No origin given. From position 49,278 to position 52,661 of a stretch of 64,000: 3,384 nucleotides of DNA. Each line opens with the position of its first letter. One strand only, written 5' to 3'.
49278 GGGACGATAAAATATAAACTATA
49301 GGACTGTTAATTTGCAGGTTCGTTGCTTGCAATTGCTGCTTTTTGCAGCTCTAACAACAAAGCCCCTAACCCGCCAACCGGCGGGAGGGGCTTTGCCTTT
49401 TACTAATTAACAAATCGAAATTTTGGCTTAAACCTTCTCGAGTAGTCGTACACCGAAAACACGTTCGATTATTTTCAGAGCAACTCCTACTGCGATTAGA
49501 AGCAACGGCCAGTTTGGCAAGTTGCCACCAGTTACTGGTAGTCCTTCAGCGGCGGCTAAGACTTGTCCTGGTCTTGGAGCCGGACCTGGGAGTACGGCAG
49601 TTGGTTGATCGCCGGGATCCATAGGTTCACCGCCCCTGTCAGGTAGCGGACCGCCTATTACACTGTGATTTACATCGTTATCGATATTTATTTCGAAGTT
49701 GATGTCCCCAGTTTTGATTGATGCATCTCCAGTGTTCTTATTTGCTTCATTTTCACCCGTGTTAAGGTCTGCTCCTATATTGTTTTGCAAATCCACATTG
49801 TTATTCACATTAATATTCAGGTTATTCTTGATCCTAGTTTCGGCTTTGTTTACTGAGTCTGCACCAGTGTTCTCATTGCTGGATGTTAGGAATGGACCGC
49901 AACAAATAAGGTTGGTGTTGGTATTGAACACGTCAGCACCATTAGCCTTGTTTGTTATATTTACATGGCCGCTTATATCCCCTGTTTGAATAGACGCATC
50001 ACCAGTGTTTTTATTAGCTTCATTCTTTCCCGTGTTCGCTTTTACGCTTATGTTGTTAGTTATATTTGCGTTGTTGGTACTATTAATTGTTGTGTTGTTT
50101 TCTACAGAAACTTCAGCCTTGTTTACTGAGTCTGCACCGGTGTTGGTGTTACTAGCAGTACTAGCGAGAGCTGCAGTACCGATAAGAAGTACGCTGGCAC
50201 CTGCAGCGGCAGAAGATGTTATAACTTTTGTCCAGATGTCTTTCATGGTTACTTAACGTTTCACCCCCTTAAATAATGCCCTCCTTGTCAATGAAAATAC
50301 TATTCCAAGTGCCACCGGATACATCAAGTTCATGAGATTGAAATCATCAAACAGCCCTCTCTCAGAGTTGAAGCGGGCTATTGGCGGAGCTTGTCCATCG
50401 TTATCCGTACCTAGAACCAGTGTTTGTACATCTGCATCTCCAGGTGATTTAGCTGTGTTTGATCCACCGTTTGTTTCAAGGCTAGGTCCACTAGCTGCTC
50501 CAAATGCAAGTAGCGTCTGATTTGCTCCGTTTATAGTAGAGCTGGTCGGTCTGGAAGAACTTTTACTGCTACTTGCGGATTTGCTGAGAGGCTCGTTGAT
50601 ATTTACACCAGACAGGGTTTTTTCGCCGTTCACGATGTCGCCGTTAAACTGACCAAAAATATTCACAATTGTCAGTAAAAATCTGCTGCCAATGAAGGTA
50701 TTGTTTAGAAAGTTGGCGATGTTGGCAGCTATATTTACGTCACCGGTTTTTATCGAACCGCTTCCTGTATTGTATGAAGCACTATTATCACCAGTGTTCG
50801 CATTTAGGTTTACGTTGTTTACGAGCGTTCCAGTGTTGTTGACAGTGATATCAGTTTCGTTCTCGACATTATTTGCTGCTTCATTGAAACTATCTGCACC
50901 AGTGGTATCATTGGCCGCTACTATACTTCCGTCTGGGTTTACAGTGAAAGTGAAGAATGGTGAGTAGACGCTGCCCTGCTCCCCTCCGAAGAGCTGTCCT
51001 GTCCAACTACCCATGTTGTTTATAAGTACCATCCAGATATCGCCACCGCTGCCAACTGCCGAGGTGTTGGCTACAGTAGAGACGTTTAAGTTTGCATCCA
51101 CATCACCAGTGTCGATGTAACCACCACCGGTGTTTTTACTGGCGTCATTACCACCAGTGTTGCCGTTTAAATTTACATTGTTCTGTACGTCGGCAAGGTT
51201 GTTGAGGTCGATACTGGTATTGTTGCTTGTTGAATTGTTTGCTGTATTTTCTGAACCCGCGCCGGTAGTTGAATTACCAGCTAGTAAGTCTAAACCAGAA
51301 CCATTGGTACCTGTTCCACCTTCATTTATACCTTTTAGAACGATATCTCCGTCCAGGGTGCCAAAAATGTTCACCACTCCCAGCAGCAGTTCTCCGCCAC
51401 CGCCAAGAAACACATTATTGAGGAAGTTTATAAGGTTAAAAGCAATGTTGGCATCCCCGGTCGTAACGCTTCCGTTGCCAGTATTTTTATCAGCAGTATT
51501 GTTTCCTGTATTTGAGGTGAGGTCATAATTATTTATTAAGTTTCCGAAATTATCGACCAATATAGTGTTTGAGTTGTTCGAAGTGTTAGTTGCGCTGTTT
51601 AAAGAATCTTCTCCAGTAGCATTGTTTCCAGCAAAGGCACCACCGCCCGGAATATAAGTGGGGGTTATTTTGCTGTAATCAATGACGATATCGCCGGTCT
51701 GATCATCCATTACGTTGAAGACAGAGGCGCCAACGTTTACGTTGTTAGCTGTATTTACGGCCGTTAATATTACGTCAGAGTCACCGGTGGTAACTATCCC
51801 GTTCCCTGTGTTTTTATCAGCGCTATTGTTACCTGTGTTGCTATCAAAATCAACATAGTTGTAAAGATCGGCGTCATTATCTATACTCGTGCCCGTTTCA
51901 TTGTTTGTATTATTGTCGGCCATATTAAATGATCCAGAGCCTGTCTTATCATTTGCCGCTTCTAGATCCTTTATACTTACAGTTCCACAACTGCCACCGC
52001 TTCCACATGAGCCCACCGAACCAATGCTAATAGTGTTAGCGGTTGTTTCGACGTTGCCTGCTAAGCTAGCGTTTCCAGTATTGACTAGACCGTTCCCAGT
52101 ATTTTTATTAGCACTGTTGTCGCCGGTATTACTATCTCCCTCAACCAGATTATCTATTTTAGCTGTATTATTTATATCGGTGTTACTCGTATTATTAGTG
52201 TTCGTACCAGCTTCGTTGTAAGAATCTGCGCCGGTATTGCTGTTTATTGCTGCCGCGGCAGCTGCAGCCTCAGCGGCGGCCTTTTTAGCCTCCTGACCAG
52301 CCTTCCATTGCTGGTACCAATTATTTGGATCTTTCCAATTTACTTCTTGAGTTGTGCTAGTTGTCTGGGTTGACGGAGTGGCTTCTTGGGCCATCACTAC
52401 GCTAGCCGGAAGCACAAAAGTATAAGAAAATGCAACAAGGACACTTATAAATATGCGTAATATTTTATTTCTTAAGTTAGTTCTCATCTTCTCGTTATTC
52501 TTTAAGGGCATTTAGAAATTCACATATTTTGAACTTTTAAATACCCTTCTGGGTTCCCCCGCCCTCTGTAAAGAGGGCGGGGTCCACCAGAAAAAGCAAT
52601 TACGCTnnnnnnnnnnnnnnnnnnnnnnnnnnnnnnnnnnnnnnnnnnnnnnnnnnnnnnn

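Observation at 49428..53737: Cluster of three paralogous secreted Asn/Thr/Gly-rich repeat proteins, one LPxTG-anchored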

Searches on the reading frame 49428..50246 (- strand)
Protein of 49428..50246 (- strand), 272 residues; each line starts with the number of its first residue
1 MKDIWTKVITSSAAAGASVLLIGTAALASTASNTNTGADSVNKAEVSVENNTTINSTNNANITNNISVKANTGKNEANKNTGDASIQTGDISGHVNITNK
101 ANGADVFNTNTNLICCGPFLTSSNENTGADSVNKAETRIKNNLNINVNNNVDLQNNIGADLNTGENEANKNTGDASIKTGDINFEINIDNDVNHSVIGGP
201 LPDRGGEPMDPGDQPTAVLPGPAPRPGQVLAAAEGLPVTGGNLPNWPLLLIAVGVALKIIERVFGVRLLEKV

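Call 3: search_protein_families(library=pfam, proteins=[window:49428-50246:-], max_evalue=1)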
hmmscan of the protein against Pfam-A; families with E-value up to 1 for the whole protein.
window:49428-50246:- (272 aa): 0 families

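Call 4: search_protein_families(library=ncbifam, proteins=[window:49428-50246:-], max_evalue=1)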
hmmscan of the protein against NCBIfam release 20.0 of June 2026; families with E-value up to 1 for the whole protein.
window:49428-50246:- (272 aa): 2 families
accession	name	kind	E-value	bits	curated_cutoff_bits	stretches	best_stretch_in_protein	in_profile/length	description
NF000856.0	PRK00075.2-5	equivalog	0.14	11.2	343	1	15-106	29-118/334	cobalt-precorrin-5B (C(1))-methyltransferase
NF058582.1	Microco_LAVTG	domain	0.25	11.5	27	1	235-261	1-31/34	LAVTG motif-containing sortase-dependent surface protein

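Call 71: search_protein_families(library=padloc, proteins=[window:49428-50246:-], max_evalue=0.01)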
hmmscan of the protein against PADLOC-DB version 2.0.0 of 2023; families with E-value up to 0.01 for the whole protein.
window:49428-50246:- (272 aa): 0 families

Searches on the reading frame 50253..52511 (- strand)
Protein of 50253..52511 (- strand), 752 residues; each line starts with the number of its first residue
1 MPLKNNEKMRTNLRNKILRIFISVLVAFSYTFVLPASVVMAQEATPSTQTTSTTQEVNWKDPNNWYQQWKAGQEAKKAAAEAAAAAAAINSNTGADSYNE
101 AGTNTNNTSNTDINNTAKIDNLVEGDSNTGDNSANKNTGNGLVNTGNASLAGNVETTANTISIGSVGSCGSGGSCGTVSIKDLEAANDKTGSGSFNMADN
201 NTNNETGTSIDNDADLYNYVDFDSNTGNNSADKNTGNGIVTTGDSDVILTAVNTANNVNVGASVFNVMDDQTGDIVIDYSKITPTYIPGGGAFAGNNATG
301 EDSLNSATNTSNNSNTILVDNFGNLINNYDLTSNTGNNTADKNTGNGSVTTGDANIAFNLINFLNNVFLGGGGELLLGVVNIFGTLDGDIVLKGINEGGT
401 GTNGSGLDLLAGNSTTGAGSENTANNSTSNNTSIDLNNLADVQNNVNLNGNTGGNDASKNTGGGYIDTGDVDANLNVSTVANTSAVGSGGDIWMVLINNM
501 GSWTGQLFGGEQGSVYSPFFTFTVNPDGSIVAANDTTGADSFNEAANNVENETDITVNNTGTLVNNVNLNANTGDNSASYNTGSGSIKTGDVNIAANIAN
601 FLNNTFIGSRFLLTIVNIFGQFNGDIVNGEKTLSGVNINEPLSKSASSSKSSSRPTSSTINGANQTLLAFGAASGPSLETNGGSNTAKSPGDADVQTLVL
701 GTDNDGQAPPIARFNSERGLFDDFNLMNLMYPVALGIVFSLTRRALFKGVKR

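Call 3: search_protein_families(library=pfam, proteins=[window:50253-52511:-], max_evalue=1)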
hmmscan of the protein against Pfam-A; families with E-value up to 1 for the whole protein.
window:50253-52511:- (752 aa): 0 families

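Call 4: search_protein_families(library=ncbifam, proteins=[window:50253-52511:-], max_evalue=1)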
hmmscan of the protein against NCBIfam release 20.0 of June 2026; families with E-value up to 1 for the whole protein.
window:50253-52511:- (752 aa): 1 family
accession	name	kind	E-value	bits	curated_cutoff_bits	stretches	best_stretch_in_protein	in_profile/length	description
NF002353.0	PRK01318.1-4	equivalog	0.11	11.1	365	1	11-85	3-80/596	membrane protein insertase YidC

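Call 63: predict_structure(alignment_id=A4)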
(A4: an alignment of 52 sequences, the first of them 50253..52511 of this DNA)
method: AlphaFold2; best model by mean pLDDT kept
length: 752 residues; sequences in the alignment: 52
mean_pLDDT: 68.6   pTM: 0.58
mean pLDDT of the five models: 68.6, 67.4, 65.8, 63.3, 58.7
residues with pLDDT >= 90: 156; 70-90: 245; 50-70: 157; < 50: 194
segments of 3 or more residues with pLDDT < 50: 1-4, 33-45, 47-61, 165-181, 399-409, 416-422, 510-541, 634-719
pLDDT, mean of each block of 10 residues (from residue 1): 50 79 74 45 44 41 62 66 55 57 68 79 86 89 86 80 51 43 59 62 76 88 93 95 90 84 67 85 58 57 62 79 93 97 97 92 86 72 87 67 46 49 56 83 94 97 97 85 72 76 73 35 30 37 57 83 95 98 97 90 83 82 85 45 39 30 29 32 31 33 36 43 65 90 76 47
secondary structure, 60 per line:
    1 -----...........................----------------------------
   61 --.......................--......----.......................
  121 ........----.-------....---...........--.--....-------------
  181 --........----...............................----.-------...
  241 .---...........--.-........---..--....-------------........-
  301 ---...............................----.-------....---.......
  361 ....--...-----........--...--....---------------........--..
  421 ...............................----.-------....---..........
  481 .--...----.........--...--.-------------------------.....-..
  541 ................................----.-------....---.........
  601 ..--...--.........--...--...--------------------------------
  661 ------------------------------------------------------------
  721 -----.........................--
elements in order (helices of 4 or more, strands of 3 or more residues): H6-32 H63-85 E88-93 E98-128 E141-144 E148-158 H164-167 E183-190 E195-225 E238-241 E245-255 E260-267 E275-278 E292-299 E304-334 E347-350 E354-364 E367-369 E375-382 E385-387 E390-393 E409-416 E419-451 E464-467 E471-481 E484-486 E491-499 E502-504 E533-537 E539-572 E585-588 E592-602 E605-607 E610-618 E621-623 E626-628 H726-750

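Call 66: fold_search(model_id=the predicted structure, library=pdb)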
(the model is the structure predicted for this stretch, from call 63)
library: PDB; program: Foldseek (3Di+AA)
matches with E <= 10: 9; with E <= 0.001: 0
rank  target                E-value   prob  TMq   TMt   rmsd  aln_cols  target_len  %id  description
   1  9nqd_0                8.9e-01  0.01  0.04  0.10  31.7       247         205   12  Structure of Pseudomonas FapC Biofilm-Forming Functional Amyloid (released 2025-06-25)
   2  7xzd_A                3.9e+00  0.00  0.03  0.04  36.1       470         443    9  Mutant (F179A) of the N-terminal domain of fucoidan lyase FdlA (released 2022-09-28)
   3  2iq7_A                6.3e+00  0.00  0.05  0.08  35.1       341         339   13  Crystal structure of the polygalacturonase from Colletotrichum lupini and its implications for the interaction with po (released 2007-10-23)
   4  8c50_A                6.6e+00  0.00  0.05  0.07  38.5       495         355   13  Pontibacter korlensis curli subunit CsgA (released 2023-06-28)
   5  1qa1                  7.3e+00  0.00  0.04  0.05  36.7       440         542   11  TAILSPIKE PROTEIN, MUTANT V331G (released 2000-01-12)
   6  3p4g_A                7.6e+00  0.00  0.03  0.06  36.9       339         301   14  X-ray crystal structure of a hyperactive, Ca2+-dependent, beta-helical antifreeze protein from an Antarctic bacterium (released 2011-04-27)
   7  7o84_B                7.9e+00  0.00  0.03  0.05  37.2       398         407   10  Structure of the PL6 family alginate lyase Pedsa0632 from Pseudopedobacter saltans in complex with substrate (released 2021-07-28)
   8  7o84_A                8.7e+00  0.00  0.03  0.05  37.3       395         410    9  Structure of the PL6 family alginate lyase Pedsa0632 from Pseudopedobacter saltans in complex with substrate (released 2021-07-28)
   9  6sus                  9.9e+00  0.00  0.03  0.06  34.4       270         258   11  Crystal structure of RTX domain blocks IV and V of adenylate cyclase toxin from Bordetella pertussis (released 2020-09-16)

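Call 71: search_protein_families(library=padloc, proteins=[window:50253-52511:-], max_evalue=0.01)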
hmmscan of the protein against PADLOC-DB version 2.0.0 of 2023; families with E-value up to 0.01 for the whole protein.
window:50253-52511:- (752 aa): 0 families
